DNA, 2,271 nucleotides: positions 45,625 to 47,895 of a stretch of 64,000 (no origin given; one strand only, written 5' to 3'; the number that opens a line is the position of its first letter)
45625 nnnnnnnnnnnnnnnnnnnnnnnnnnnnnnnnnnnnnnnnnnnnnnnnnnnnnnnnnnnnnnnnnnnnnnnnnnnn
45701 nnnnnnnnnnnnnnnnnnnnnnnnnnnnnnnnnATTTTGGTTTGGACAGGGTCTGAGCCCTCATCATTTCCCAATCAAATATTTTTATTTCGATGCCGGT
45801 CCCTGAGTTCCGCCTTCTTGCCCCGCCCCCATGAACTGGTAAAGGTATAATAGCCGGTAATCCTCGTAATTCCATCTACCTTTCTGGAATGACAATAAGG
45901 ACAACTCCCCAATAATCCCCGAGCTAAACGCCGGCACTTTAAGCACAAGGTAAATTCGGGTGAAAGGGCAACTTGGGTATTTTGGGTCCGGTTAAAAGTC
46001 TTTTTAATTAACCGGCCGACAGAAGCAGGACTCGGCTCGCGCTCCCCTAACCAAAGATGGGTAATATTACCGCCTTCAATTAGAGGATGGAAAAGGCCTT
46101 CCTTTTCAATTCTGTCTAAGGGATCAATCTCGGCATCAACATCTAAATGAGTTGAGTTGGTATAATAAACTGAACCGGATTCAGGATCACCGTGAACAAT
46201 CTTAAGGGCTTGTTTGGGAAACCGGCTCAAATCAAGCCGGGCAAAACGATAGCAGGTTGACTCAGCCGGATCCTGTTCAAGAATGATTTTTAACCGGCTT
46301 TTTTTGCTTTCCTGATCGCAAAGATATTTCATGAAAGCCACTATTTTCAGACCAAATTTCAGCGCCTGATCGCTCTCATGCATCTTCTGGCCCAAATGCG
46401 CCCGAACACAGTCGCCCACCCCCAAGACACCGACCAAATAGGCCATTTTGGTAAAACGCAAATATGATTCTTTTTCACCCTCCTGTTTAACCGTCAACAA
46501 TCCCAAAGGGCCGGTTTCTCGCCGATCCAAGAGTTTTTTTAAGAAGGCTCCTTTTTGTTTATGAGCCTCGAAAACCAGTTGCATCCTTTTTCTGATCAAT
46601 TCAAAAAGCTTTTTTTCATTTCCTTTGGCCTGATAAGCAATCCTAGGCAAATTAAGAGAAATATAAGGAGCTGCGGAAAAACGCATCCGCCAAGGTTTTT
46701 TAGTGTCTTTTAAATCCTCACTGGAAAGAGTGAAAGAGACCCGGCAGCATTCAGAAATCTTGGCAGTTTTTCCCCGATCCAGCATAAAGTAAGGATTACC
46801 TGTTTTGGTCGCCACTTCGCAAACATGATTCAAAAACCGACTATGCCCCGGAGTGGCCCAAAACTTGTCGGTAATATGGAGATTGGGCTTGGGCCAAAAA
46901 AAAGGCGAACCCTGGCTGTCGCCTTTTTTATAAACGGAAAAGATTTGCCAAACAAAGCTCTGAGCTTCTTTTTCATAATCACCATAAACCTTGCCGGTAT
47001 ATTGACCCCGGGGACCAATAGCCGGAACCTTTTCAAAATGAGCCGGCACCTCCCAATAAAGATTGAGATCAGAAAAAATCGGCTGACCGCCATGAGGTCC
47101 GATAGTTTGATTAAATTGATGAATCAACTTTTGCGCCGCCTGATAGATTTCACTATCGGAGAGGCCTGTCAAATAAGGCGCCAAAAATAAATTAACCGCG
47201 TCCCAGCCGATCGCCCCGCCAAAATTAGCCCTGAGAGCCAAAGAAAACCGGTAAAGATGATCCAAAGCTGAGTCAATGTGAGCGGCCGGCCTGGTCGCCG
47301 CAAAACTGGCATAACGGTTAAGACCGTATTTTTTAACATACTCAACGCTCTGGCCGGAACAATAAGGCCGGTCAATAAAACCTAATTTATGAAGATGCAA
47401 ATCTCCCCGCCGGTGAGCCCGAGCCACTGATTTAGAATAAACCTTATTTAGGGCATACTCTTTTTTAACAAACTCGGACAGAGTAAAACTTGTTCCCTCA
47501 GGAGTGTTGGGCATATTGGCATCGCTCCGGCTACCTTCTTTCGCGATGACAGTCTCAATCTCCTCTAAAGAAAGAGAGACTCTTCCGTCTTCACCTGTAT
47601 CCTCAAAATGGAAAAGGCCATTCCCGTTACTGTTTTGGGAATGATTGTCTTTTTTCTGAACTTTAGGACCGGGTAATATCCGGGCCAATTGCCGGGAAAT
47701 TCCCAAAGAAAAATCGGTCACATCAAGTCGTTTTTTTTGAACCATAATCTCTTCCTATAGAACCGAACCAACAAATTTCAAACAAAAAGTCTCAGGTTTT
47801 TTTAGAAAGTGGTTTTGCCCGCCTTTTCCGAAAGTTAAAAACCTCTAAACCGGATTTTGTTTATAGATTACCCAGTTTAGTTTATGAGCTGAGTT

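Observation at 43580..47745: Tandem class III ribonucleotide reductase paralogs, one with and one without an ATP-cone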

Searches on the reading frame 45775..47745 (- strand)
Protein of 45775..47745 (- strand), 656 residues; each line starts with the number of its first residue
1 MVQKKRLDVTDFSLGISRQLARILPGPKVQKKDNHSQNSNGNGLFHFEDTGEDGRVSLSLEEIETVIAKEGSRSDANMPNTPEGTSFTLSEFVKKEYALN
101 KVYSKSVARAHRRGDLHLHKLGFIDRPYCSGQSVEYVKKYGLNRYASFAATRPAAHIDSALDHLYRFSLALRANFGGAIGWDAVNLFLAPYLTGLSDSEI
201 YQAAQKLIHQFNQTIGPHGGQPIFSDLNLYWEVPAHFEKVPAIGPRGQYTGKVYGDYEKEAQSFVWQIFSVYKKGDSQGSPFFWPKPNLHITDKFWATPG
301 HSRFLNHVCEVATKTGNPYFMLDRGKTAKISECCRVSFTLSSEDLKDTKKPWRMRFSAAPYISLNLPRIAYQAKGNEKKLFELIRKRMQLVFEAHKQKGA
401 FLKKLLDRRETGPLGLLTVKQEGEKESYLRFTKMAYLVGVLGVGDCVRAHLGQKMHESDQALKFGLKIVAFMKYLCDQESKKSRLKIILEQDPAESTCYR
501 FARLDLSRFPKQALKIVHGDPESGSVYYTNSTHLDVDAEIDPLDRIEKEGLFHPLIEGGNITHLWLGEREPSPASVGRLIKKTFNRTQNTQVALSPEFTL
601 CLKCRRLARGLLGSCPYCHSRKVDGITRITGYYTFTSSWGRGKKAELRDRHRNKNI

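Call 3: search_protein_families(library=pfam, proteins=[window:45775-47745:-], max_evalue=0.01)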
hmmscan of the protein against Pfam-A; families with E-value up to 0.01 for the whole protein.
window:45775-47745:- (656 aa): 1 family
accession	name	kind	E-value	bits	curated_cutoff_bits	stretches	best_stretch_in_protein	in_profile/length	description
PF13597.11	NRDD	-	1.3e-131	440.5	26.2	1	76-651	3-560/562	Anaerobic ribonucleoside-triphosphate reductase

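Call 4: search_protein_families(library=ncbifam, proteins=[window:45775-47745:-], max_evalue=0.01)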
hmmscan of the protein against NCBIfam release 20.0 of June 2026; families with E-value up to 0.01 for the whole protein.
window:45775-47745:- (656 aa): 8 families
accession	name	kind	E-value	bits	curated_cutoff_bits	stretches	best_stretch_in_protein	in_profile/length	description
TIGR02487.1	NrdD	equivalog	3.3e-117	392.4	326.35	1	74-652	2-580/581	anaerobic ribonucleoside-triphosphate reductase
NF006126.0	PRK08270.1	equivalog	6.5e-79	265.9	548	1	74-652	118-680/684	ribonucleoside triphosphate reductase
NF006358.0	PRK08579.1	equivalog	2.7e-62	210.8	585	2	76-338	28-288/624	anaerobic ribonucleoside triphosphate reductase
NF005497.0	PRK07111.1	equivalog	2.7e-48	164.9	764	2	197-654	305-744/746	anaerobic ribonucleoside triphosphate reductase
NF006127.0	PRK08271.1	equivalog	1.3e-34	119.7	545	1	105-652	101-626/631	anaerobic ribonucleoside-triphosphate reductase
NF006732.0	PRK09263.1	equivalog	3e-33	115.2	657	1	333-652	384-704/712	anaerobic ribonucleoside-triphosphate reductase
NF011292.0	PRK14704.1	equivalog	6e-25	87.9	736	1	425-652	395-616/618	anaerobic ribonucleoside triphosphate reductase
TIGR02827.1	RNR_anaer_Bdell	equivalog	1.9e-22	79.6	568.3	1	126-650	94-594/596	anaerobic ribonucleoside-triphosphate reductase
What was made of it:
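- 45775..47745 (-): NrdD paralog B, 656 aa. A class III RNR catalytic subunit without the helical ATP-cone. First gene of the operon. TIGR02487 392 bits against a cut-off of 326 (calls 3, 4).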

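Call 9: find_homologous_proteins(query=window:45775-47745:-, max_evalue=1e-20)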
Query window:45775-47745:- (656 aa): 2746 proteins with E <= 1e-20 among 8000 candidates; the best 120 are listed.
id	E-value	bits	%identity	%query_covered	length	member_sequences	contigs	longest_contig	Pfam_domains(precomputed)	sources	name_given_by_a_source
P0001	0.0e+0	1534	100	100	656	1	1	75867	PF13597.12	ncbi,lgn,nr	ncbi:MAG: anaerobic ribonucleoside-triphosphate reductase [Candidatus Pacebacteria bacterium]|nr:ana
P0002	0.0e+0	1185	77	99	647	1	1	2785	PF13597.12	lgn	-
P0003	0.0e+0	1177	76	100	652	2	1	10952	PF13597.12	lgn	-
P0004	0.0e+0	1177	77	100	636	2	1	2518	PF13597.12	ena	-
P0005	0.0e+0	1089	71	99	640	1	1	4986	PF13597.12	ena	-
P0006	0.0e+0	1075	69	99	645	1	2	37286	PF13597.12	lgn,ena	-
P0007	0.0e+0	1011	66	99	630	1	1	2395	PF13597.12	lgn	-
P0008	5.8e-297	1005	66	99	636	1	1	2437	PF13597.12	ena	-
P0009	1.9e-295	1000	64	98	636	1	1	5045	PF13597.12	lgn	-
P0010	8.0e-295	998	66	99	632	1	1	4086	PF13597.12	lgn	-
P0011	1.0e-291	987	63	99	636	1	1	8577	PF13597.12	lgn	-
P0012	2.2e-290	983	63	99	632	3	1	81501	PF13597.12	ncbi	-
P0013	1.1e-289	981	63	99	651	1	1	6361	PF13597.12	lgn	-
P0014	4.4e-289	979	63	99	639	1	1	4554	PF13597.12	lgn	-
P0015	8.1e-289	978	64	99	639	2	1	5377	PF13597.12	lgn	-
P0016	1.2e-288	977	63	99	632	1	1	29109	PF13597.12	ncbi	-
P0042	3.0e-278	943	64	90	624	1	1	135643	PF13597.12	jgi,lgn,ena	jgi:ribonucleoside-triphosphate reductase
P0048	7.5e-274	928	61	91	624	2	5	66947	PF13597.12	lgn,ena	-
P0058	1.2e-237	809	57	92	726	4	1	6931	PF03477.22,PF13597.12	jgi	-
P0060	1.3e-234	799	56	91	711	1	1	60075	PF03477.22,PF13597.12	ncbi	ncbi:MAG: anaerobic ribonucleoside-triphosphate reductase [Deferrisomatales bacterium]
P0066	1.9e-233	795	55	91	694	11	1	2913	PF03477.22,PF13597.12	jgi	-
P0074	6.9e-233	793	55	91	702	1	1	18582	PF03477.22,PF13597.12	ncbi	ncbi:MAG: anaerobic ribonucleoside-triphosphate reductase [Pseudomonadota bacterium]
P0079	1.8e-232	792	55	91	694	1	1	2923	PF03477.22,PF13597.12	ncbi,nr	ncbi:MAG: anaerobic ribonucleoside-triphosphate reductase [Syntrophorhabdaceae bacterium]|nr:anaerob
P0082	3.3e-232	791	56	91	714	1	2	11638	PF03477.22,PF13597.12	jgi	jgi:ribonucleoside-triphosphate reductase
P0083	3.3e-232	791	56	91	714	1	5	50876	PF03477.22,PF13597.12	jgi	jgi:ribonucleoside-triphosphate reductase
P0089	5.6e-232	790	55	91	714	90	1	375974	PF03477.22,PF13597.12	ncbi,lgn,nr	ncbi:MAG: anaerobic ribonucleoside-triphosphate reductase [Deltaproteobacteria bacterium]|nr:anaerob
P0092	1.4e-231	789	55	92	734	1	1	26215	PF03477.22,PF13597.12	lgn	-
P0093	1.5e-231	789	56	91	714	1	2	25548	PF03477.22,PF13597.12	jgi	jgi:anaerobic ribonucleoside-triphosphate reductase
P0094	1.5e-231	789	56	91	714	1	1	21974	PF03477.22,PF13597.12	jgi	jgi:anaerobic ribonucleoside-triphosphate reductase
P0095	2.0e-231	788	55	92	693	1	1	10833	PF03477.22,PF13597.12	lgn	-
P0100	2.9e-231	788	55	91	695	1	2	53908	PF03477.22,PF13597.12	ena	-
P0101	3.1e-231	787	55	91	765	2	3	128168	PF03477.22,PF13597.12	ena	-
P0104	4.1e-231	787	55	91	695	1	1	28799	PF03477.22,PF13597.12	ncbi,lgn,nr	ncbi:MAG: anaerobic ribonucleoside-triphosphate reductase [Proteobacteria bacterium]|nr:anaerobic ri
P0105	5.2e-231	787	55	92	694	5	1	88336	PF03477.22,PF13597.12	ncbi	-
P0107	5.4e-231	787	56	91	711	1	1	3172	PF03477.22,PF13597.12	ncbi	-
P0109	6.0e-231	787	55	91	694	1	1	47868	PF03477.22,PF13597.12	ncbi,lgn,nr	ncbi:MAG: anaerobic ribonucleoside-triphosphate reductase [Syntrophorhabdales bacterium]|nr:anaerobi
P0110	6.0e-231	787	55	91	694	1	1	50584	PF03477.22,PF13597.12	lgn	-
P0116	7.6e-231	786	55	91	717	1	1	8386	PF03477.22,PF13597.12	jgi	jgi:anaerobic ribonucleoside-triphosphate reductase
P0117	7.6e-231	786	55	91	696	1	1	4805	PF03477.22,PF13597.12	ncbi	-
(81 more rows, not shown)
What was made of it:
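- The window comes from a metagenome-assembled genome (call 9).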

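Call 12: find_encoding_contigs(protein=P0012, flank=8000, max_places=2)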
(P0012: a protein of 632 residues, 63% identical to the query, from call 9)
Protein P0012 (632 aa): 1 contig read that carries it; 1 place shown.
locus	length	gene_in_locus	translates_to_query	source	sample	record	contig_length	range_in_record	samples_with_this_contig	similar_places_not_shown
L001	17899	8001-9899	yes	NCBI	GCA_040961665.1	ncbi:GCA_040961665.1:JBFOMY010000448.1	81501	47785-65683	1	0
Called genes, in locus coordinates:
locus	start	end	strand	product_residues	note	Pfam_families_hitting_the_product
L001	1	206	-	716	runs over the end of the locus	PF00912:Transgly, PF00905:Transpeptidase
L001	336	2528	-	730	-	PF00912:Transgly, PF00905:Transpeptidase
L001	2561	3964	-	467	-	-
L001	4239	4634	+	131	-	-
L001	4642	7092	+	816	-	PF00133:tRNA-synt_1, PF01406:tRNA-synt_1e (faint), PF09334:tRNA-synt_1g, PF13603:tRNA-synt_1_2, PF00133:tRNA-synt_1, PF09334:tRNA-synt_1g (weak), PF08264:Anticodon_1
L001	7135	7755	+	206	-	PF18915:DUF5667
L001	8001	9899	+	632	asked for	PF13597:NRDD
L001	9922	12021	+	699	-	PF13597:NRDD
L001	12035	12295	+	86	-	PF00462:Glutaredoxin (weak), PF13098:Thioredoxin_2 (faint), PF13192:Thioredoxin_3 (weak)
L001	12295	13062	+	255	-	PF13353:Fer4_12 (weak), PF04055:Radical_SAM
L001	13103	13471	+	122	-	-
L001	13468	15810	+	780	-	PF26449:DUF8128, PF01935:DUF87 (faint), PF10412:TrwB_AAD_bind (faint), PF12696:TraG-D_C (weak)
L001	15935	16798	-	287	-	PF02899:Phage_int_SAM_1, PF00589:Phage_integrase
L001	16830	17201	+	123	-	PF04977:DivIC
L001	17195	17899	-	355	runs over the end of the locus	PF13480:Acetyltransf_6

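Call 15: find_related_loci(query=window:45775-47745:-, collection=genome_contigs, flank=6000)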
Query window:45775-47745:- (656 aa) in genome_contigs; peptide patterns used: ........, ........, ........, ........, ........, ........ (x = any residue, [..] = any of these).
61 stretches matched a pattern, but none encodes a relative of the query by tblastn (E <= 1e-3).
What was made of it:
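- Tried and rejected: A genome-collection scan with the single B protein found nothing (call 15).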

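Call 19: find_related_loci(query=A1, collection=genome_contigs, flank=6000)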
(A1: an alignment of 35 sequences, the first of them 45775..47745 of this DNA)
Query A1 (656 aa) in genome_contigs; peptide patterns used: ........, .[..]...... (x = any residue, [..] = any of these).
599 stretches matched a pattern (row limit reached: there are more); 550 encode a relative of the query (tblastn E <= 1e-3); the best 80 are kept; 80 distinct loci.
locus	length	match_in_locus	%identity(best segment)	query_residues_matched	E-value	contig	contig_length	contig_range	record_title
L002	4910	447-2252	63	55-656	0e+0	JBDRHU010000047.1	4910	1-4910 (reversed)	MAG: Patescibacteria group bacterium isolate MEGAHIT-group-1.55 k141_7321932, whole genome shotgun sequence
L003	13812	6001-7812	62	50-655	0e+0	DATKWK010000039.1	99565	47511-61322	MAG TPA_asm: Candidatus Bathyarchaeia archaeon isolate SMAG_U14161 k141_1615255, whole genome shotgun sequence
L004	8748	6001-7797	56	55-656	0e+0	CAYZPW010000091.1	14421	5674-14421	MAG TPA_asm: uncultured bacterium isolate binchicken_co34_581 genome assembly, contig: NODE_6997_length_14421_cov_5.7498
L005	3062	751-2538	56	55-653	0e+0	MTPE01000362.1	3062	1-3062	MAG: Desulfarculaceae bacterium JdFR-95 JGI24020J35080_1008055, whole genome shotgun sequence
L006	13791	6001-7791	55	55-654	0e+0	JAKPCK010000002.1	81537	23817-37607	MAG: Deltaproteobacteria bacterium isolate JPMR_maxbin.018 k141_670658, whole genome shotgun sequence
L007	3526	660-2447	56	55-653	0e+0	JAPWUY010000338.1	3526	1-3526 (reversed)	MAG: Thermodesulfobacteriota bacterium isolate RSWS15 scaffold_6799_c1, whole genome shotgun sequence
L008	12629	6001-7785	55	55-653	0e+0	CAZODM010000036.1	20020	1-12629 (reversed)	MAG TPA_asm: uncultured Desulfobacterales bacterium isolate SRP128015_co1_242 genome assembly, contig: NODE_3644_length_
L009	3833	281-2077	54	55-656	0e+0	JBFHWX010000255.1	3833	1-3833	MAG: Desulfobulbales bacterium isolate Mix_sand09.2021.07.Z.39 k141_472887_length_3833_cov_11.6693, whole genome shotgun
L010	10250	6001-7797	55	55-656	0e+0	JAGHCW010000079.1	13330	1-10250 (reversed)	MAG: bacterium isolate AUK292 PB_MBMC_246_c_000000000196, whole genome shotgun sequence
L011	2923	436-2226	55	55-654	0e+0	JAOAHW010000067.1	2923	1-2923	MAG: Syntrophorhabdaceae bacterium isolate SKW74 k141_391913, whole genome shotgun sequence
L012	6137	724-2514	54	55-654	0e+0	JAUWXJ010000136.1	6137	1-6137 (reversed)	MAG: Desulfobacterales bacterium isolate CSMAG_2681 CSMAG_2681_k141_499789_length_6137_cov_9.0000, whole genome shotgun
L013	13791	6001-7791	55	55-654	0e+0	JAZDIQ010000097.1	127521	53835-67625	MAG: Pseudomonadota bacterium isolate MEGAHIT-group-0.413 k141_8166013, whole genome shotgun sequence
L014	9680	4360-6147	56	55-653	0e+0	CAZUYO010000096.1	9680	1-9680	MAG TPA_asm: uncultured Thermodesulfobacteriota bacterium isolate SRP162660_co1_48 genome assembly, contig: NODE_6125_le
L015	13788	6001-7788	56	55-653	0e+0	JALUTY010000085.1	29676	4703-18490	MAG: bacterium isolate 128-326_maxbin2_scaf2bin.054 128-326_scaffold_554_c1, whole genome shotgun sequence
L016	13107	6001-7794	54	55-655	0e+0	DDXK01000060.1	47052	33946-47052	MAG TPA_asm: Desulfobulbaceae bacterium UBA2262 UBA2262_contig_2085, whole genome shotgun sequence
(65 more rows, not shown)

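Call 29: find_encoding_contigs(protein=P0006, flank=6000, max_places=2)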
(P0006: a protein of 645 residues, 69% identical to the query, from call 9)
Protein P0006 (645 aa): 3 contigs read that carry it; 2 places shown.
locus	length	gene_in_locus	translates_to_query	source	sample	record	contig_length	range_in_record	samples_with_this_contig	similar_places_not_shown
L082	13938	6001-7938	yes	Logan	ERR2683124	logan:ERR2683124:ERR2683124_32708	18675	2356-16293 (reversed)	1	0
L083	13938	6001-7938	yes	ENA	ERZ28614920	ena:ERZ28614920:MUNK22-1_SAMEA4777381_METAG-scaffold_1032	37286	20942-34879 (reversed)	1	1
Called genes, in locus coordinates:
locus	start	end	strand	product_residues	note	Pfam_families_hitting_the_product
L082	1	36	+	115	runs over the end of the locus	PF00719:Pyrophosphatase (weak)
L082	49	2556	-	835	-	PF00912:Transgly, PF00905:Transpeptidase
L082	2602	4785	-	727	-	PF00912:Transgly, PF00905:Transpeptidase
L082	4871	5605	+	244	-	PF02517:Rce1-like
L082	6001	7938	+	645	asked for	PF13597:NRDD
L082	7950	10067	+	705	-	PF13597:NRDD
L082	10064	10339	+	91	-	PF13098:Thioredoxin_2 (faint), PF13192:Thioredoxin_3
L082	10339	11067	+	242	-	PF13353:Fer4_12, PF04055:Radical_SAM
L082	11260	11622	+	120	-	-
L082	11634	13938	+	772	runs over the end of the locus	PF26449:DUF8128, PF02534:T4SS-DNA_transf (faint)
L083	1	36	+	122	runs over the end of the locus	PF00719:Pyrophosphatase (weak)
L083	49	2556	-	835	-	PF00912:Transgly, PF00905:Transpeptidase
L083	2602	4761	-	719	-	PF00912:Transgly, PF00905:Transpeptidase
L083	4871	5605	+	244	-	PF02517:Rce1-like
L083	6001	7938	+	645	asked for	PF13597:NRDD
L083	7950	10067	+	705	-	PF13597:NRDD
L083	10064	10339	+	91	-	PF13098:Thioredoxin_2 (faint), PF13192:Thioredoxin_3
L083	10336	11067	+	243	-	PF13353:Fer4_12, PF04055:Radical_SAM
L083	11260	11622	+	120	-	-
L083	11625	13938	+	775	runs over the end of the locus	PF26449:DUF8128, PF02534:T4SS-DNA_transf (faint)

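Call 30: find_encoding_contigs(protein=P0003, flank=6000, max_places=2)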
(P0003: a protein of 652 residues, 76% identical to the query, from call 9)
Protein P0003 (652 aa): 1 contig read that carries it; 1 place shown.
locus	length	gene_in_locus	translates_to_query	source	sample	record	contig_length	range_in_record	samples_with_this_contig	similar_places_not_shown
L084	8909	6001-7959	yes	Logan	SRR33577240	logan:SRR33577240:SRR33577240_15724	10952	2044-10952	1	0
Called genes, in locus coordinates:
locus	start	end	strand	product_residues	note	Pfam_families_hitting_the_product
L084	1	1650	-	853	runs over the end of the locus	PF00912:Transgly, PF00905:Transpeptidase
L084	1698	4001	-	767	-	PF00912:Transgly, PF00905:Transpeptidase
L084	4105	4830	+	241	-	PF02517:Rce1-like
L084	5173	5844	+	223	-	PF18915:DUF5667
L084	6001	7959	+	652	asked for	PF13597:NRDD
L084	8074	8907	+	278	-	?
